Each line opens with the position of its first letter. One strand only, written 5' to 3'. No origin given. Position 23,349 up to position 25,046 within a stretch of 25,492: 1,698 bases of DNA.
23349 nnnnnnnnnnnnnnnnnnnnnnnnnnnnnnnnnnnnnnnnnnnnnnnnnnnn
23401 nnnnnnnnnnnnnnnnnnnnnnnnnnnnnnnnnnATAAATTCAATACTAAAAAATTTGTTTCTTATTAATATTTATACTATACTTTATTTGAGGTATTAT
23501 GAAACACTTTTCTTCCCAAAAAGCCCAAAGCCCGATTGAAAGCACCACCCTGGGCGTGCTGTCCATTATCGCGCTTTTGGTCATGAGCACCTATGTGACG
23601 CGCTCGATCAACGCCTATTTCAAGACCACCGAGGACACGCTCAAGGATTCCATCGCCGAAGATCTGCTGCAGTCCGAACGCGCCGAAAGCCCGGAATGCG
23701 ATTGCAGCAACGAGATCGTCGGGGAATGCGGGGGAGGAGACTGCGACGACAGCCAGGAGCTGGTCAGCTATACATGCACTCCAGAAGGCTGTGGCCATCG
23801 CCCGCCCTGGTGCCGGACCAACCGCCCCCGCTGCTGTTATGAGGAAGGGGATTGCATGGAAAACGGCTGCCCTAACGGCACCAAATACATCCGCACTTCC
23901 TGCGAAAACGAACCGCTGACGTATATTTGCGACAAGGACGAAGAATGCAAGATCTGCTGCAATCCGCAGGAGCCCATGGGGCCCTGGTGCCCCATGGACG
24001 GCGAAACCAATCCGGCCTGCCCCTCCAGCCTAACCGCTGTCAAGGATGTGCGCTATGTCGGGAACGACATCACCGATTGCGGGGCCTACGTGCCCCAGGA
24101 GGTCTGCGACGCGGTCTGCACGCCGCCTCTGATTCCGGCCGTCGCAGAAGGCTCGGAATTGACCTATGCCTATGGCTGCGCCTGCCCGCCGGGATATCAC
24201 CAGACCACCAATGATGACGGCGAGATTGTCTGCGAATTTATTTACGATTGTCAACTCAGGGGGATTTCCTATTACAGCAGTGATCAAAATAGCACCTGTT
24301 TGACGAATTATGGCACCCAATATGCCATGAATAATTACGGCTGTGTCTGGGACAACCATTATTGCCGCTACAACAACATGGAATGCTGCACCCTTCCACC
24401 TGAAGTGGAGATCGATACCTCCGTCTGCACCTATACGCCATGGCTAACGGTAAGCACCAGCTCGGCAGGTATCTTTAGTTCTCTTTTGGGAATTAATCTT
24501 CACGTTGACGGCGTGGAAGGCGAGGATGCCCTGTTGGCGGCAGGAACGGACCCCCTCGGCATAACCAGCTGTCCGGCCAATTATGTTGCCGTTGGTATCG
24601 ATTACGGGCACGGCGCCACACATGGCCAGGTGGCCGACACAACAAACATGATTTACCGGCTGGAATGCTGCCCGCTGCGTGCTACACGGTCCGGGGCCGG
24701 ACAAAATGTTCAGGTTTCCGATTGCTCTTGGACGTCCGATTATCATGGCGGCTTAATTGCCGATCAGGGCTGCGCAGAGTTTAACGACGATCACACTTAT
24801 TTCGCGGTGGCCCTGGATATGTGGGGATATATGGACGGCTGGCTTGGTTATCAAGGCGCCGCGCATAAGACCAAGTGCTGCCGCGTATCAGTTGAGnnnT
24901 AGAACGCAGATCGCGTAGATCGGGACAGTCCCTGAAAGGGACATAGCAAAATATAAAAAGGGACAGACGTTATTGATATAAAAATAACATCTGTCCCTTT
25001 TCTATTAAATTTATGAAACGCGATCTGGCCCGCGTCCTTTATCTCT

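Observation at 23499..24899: Pilin-like protein carrying a 38-cysteine, eukaryote-style disulfide-rich ectodomain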

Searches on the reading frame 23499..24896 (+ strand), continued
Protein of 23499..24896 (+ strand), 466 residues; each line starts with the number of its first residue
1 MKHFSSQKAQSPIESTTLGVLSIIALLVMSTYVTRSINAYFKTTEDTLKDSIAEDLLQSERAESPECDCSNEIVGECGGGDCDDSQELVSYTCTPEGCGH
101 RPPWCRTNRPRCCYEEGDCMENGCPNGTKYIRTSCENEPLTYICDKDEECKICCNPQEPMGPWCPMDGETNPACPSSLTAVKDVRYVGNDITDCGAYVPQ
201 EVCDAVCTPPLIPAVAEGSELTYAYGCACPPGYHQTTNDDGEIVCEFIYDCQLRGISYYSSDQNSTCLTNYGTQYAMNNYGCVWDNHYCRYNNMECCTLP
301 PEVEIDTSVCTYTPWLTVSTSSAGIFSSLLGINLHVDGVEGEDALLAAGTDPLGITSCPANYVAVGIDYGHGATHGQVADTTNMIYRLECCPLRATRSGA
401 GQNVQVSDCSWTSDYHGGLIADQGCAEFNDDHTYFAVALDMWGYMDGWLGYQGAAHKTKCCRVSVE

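Call 82: find_encoding_contigs(protein=P0039, flank=10000, max_places=2)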
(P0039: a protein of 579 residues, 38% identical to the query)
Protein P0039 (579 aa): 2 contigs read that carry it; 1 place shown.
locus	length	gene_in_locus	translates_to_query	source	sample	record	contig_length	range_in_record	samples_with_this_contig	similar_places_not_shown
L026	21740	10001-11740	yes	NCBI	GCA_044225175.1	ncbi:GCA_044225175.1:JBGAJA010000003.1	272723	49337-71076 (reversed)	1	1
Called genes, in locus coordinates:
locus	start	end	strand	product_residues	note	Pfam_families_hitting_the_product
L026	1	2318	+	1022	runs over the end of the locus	-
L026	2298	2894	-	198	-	PF01725:Ham1p_like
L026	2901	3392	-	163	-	-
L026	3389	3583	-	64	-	PF18929:DUF5678 (weak)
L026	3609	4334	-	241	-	PF01138:RNase_PH, PF03725:RNase_PH_C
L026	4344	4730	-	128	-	PF14489:QueF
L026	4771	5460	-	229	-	PF13353:Fer4_12 (weak), PF04055:Radical_SAM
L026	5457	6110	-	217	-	PF02568:ThiI (faint), PF06508:QueC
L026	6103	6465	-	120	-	PF01242:PTPS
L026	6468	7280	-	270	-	PF01177:Asp_Glu_race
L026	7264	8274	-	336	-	PF07833:Cu_amine_oxidN1 (faint), PF01520:Amidase_3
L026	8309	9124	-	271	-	PF00263:Secretin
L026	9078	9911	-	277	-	PF01189:Methyltr_RsmB-F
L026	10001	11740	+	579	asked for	-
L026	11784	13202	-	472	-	PF13520:AA_permease_2, PF00324:AA_permease, PF13906:AA_permease_C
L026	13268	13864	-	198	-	-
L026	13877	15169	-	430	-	-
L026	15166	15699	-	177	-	-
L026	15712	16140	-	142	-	PF07963:N_methyl (weak)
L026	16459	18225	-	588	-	PF00989:PAS (weak), PF08448:PAS_4, PF00990:GGDEF, PF00563:EAL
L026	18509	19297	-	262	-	PF00072:Response_reg, PF23198:PDE8A_N (faint)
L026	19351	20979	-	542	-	PF25182:NonGDSL (weak), PF00657:Lipase_GDSL (faint), PF13472:Lipase_GDSL_2, PF07719:TPR_2 (faint), PF13424:TPR_12 (faint), PF13181:TPR_8 (faint), PF13428:TPR_14 (faint), PF14559:TPR_19 (faint), +2 more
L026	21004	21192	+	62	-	-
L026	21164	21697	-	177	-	-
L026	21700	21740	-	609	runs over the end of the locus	PF02543:Carbam_trans_N, PF16861:Carbam_trans_C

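Call 83: find_encoding_contigs(protein=P0057, flank=10000, max_places=2)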
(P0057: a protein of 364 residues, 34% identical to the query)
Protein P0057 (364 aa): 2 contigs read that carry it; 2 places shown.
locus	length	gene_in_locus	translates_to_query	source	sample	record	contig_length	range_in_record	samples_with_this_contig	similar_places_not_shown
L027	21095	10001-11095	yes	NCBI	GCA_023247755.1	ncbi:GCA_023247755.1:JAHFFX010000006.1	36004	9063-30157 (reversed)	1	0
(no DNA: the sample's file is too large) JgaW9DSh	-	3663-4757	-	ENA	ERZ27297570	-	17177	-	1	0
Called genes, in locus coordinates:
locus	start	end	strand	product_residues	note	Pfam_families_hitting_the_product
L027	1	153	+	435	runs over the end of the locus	-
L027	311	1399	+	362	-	PF00712:DNA_pol3_beta, PF02767:DNA_pol3_beta_2, PF02768:DNA_pol3_beta_3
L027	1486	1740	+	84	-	PF05258:DciA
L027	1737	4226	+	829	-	PF02518:HATPase_c, PF00204:DNA_gyraseB, PF01751:Toprim, PF00986:DNA_gyraseB_C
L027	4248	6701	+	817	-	PF00521:DNA_topoisoIV, PF03989:DNA_gyraseA_C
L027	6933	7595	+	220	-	PF02798:GST_N, PF13417:GST_N_3, PF13409:GST_N_2, PF00043:GST_C, PF14497:GST_C_3 (weak)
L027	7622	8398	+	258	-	PF00795:CN_hydrolase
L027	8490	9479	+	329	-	PF00056:Ldh_1_N, PF02866:Ldh_1_C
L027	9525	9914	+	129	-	-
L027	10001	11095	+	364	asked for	-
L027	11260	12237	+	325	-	PF13145:Rotamase_2, PF00639:Rotamase, PF13616:Rotamase_3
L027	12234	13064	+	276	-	PF16976:RcpC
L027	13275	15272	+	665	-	PF13629:T2SS-T3SS_pil_N, PF00263:Secretin, PF13103:TonB_2 (faint), PF03544:TonB_C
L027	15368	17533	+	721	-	PF00142:Fer4_NifH (weak), PF01656:CbiA, PF02374:ArsA_ATPase (faint), PF06564:CBP_BcsQ (weak), PF10609:ParA, PF13614:AAA_31, PF00437:T2SSE, PF27713:UCP018868 (weak), +1 more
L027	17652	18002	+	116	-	PF02643:DUF192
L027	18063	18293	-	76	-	PF13248:Zn_ribbon_3 (faint), PF18912:DZR_2 (faint)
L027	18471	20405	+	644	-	PF13565:HTH_32 (faint)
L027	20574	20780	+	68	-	-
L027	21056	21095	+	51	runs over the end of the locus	PF04964:Flp_Fap (weak)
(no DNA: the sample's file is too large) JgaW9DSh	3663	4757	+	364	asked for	-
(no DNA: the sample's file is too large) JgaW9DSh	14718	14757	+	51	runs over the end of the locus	PF04964:Flp_Fap (weak)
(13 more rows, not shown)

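Call 84: find_encoding_contigs(protein=P0019, flank=8000, max_places=1)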
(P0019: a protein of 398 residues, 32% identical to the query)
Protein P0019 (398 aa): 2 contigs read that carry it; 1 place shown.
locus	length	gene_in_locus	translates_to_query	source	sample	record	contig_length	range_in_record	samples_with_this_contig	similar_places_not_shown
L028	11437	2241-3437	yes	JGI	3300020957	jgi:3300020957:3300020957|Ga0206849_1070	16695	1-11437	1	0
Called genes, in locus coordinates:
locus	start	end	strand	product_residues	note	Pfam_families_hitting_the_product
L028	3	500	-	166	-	?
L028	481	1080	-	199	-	PF05137:PilN (weak)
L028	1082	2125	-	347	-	PF11104:PilM_2, PF14450:FtsA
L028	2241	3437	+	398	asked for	-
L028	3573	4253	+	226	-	PF01797:Y1_Tnp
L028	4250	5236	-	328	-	-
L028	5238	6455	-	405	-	PF28597:T2SSF_N, PF00482:T2SSF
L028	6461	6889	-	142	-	PF05157:MshEN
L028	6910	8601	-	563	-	PF05157:MshEN, PF00437:T2SSE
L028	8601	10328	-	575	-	PF05157:MshEN, PF00437:T2SSE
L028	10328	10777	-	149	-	PF05157:MshEN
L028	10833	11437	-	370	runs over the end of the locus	PF01098:FTSW_RODA_SPOVE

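Call 85: find_encoding_contigs(protein=P0074, flank=8000, max_places=1)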
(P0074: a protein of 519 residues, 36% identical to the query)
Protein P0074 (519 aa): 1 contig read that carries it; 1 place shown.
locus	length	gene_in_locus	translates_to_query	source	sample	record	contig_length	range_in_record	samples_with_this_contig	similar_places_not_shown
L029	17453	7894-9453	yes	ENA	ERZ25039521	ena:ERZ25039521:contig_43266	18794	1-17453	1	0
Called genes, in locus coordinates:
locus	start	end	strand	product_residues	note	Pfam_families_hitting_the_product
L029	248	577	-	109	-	PF01906:YbjQ_1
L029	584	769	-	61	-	-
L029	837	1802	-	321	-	PF01018:GTP1_OBG, PF01926:MMR_HSR1, PF02421:FeoB_N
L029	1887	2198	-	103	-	PF00829:Ribosomal_L21p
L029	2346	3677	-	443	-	PF10150:RNase_E_G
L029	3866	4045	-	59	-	PF00263:Secretin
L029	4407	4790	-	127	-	PF03958:Secretin_N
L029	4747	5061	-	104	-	PF21305:type_II_gspD_N0 (weak), PF07660:STN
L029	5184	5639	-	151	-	-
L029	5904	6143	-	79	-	-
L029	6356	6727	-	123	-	-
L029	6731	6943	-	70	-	PF11104:PilM_2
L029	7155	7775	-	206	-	PF11104:PilM_2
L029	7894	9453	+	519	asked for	PF05203:Hom_end_hint (weak)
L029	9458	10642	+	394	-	-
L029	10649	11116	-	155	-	-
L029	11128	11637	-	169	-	-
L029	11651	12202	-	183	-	PF00482:T2SSF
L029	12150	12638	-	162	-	PF00482:T2SSF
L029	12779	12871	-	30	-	PF28597:T2SSF_N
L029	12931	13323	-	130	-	PF05157:MshEN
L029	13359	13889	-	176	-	PF00437:T2SSE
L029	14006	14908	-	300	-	PF05157:MshEN, PF00437:T2SSE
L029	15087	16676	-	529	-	PF05157:MshEN, PF00437:T2SSE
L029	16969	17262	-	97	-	-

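Call 86: find_encoding_contigs(protein=P0028, flank=8000, max_places=1)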
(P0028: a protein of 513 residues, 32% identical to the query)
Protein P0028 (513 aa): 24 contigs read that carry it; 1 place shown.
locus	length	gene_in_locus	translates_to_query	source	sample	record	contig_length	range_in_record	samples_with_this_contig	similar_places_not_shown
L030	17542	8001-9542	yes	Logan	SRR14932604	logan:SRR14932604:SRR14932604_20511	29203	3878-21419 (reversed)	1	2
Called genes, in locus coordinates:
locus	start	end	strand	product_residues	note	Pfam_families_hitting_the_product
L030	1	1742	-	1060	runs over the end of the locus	-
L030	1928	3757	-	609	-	-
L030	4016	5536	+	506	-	PF05362:Lon_C, PF13541:ChlI, PF00158:Sigma54_activat (faint), PF00493:MCM (faint), PF01078:Mg_chelatase, PF07728:AAA_5, PF13335:Mg_chelatase_C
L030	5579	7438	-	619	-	PF09852:DUF2079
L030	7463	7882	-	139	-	PF00571:CBS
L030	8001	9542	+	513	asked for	-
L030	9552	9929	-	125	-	PF00072:Response_reg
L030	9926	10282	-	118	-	PF07238:PilZ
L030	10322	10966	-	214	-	PF09335:VTT_dom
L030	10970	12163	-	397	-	PF00753:Lactamase_B, PF19583:ODP, PF12706:Lactamase_B_2, PF00258:Flavodoxin_1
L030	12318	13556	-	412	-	PF04851:ResIII, PF00270:DEAD, PF00271:Helicase_C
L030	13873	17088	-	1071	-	-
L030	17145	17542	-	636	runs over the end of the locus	PF00005:ABC_tran, PF03193:RsgA_GTPase (faint), PF13476:AAA_23 (faint), PF13555:AAA_29 (faint), PF12848:ABC_tran_Xtn, PF00005:ABC_tran, PF02463:SMC_N (weak), PF16326:ABC_tran_CTD, +5 more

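Call 87: find_encoding_contigs(protein=P0033, flank=8000, max_places=1)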
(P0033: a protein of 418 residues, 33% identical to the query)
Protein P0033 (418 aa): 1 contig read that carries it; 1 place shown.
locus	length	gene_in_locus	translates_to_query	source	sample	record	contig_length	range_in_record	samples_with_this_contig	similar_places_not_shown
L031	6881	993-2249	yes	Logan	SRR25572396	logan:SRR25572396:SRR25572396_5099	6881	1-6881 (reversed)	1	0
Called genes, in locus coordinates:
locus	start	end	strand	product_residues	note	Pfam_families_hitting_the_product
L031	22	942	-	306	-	PF17125:Methyltr_RsmF_N (weak), PF22458:RsmF-B_ferredox (faint), PF01189:Methyltr_RsmB-F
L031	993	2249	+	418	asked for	-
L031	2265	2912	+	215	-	PF00881:Nitroreductase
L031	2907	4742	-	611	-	PF00535:Glycos_transf_2, PF13506:Glyco_transf_21 (weak), PF13632:Glyco_trans_2_3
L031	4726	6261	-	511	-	PF04349:MdoG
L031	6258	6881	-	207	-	?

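Call 88: find_encoding_contigs(protein=P0042, flank=8000, max_places=1)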
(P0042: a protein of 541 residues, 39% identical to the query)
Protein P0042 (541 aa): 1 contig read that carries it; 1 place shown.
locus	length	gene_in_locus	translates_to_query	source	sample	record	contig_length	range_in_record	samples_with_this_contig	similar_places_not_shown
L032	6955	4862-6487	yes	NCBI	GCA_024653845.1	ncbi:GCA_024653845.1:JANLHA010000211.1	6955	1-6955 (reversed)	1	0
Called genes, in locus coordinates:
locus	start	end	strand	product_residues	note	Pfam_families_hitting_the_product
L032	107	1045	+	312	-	PF00551:Formyl_trans_N, PF02911:Formyl_trans_C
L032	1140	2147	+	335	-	PF01087:GalP_UDP_transf, PF16268:DUF4921 (faint), PF16285:DUF4931_N (weak), PF02744:GalP_UDP_tr_C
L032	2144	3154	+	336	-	PF01087:GalP_UDP_transf, PF01230:HIT (faint), PF11969:DcpS_C (faint), PF16268:DUF4921, PF16285:DUF4931_N, PF02744:GalP_UDP_tr_C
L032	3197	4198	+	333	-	PF00044:Gp_dh_N, PF02800:Gp_dh_C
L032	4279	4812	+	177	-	PF00588:SpoU_methylase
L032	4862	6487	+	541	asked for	-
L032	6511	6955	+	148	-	?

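Call 89: find_encoding_contigs(protein=P0061, flank=8000, max_places=1)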
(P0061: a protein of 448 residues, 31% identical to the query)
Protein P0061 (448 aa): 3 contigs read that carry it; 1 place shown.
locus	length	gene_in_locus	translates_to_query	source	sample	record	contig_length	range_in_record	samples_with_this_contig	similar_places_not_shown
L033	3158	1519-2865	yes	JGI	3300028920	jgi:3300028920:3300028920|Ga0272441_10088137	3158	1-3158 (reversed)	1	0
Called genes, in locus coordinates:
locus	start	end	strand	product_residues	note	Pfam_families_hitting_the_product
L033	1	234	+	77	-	?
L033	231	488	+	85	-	-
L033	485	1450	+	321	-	PF21033:RMD1-3 (faint), PF00515:TPR_1 (weak), PF07719:TPR_2 (weak), PF13181:TPR_8 (faint), PF13424:TPR_12 (faint), PF25062:ARM_TT21_N (faint), PF13414:TPR_11 (weak), PF13428:TPR_14 (faint), +2 more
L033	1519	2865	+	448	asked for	-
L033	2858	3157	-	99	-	?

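Call 90: find_encoding_contigs(protein=P0099, flank=8000, max_places=1)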
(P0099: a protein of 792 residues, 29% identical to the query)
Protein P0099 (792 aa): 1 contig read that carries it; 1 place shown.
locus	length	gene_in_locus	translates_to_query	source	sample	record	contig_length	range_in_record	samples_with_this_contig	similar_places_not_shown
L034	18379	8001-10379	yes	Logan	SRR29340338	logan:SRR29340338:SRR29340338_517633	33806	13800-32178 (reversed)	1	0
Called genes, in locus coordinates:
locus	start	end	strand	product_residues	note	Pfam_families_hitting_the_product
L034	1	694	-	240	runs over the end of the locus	PF00106:adh_short, PF01370:Epimerase (weak), PF08659:KR, PF13561:adh_short_C2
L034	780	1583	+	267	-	PF02811:PHP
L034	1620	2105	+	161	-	PF00578:AhpC-TSA, PF08534:Redoxin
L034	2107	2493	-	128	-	-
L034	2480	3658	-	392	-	PF17251:Pom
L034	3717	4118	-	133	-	-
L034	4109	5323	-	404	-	PF04551:GcpE, PF26540:GcpE_C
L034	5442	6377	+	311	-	PF02401:LYTB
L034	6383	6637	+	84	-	PF00111:Fer2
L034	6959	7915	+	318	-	PF01565:FAD_binding_4, PF02873:MurB_C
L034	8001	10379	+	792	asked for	-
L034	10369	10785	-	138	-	PF01592:NifU_N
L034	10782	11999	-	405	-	PF00266:Aminotran_5, PF00155:Aminotran_1_2, PF01053:Cys_Met_Meta_PP (weak), PF01041:DegT_DnrJ_EryC1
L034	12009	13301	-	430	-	PF01458:SUFBD_core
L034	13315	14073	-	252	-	PF00005:ABC_tran, PF02463:SMC_N (weak)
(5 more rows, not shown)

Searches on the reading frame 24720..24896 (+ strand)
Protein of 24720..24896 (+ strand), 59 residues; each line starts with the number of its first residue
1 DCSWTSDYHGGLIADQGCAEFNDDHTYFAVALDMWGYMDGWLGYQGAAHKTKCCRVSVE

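Call 59: search_solved_structures(query=A3, max_evalue=10, show_alignments=2)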
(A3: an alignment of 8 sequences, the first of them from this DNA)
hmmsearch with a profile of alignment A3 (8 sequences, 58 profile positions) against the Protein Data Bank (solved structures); distinct sequences matched with E-value up to 10: 0.
